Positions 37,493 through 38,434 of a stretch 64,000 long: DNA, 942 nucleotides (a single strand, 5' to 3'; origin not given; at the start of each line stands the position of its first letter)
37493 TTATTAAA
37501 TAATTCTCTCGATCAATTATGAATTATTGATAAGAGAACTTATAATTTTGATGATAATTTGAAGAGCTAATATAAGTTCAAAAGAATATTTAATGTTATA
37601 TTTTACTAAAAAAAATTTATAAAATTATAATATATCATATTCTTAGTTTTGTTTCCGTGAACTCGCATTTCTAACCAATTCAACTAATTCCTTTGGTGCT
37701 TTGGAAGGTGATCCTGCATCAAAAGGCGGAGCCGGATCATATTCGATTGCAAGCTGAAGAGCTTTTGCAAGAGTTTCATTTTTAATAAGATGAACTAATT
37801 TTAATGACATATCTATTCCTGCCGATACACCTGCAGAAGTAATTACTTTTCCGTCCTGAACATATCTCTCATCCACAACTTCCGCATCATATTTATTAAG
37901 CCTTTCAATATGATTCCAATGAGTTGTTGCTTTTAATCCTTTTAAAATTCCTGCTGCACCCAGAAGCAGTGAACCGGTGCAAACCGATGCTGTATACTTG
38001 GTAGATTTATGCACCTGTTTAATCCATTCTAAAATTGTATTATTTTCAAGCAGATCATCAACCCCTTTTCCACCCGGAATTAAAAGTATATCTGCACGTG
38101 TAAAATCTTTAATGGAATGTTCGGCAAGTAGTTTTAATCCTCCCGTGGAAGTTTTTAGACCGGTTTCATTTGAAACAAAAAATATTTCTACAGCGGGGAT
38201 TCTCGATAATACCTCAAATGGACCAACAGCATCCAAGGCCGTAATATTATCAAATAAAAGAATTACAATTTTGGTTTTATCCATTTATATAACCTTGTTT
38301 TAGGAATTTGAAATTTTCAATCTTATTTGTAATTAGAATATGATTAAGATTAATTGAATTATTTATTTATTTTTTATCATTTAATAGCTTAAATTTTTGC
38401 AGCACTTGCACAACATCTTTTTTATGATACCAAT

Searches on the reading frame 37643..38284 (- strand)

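Call 7: search_protein_families(library=pfam, proteins=[window:37643-38284:-], max_evalue=0.001)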
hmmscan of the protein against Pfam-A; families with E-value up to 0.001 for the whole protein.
window:37643-38284:- (213 aa): 3 families
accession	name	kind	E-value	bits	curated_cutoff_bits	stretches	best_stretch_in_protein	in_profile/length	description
PF01965.30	DJ-1_PfpI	-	3.8e-34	118.3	26.6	1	5-165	2-164/165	DJ-1/PfpI family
PF07685.20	GATase_3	-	0.00014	22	27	1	13-111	9-91/196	CobB/CobQ-like glutamine amidotransferase domain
PF17124.11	ThiJ_like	-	0.00035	20.9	30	1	61-133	82-163/186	ThiJ/PfpI family-like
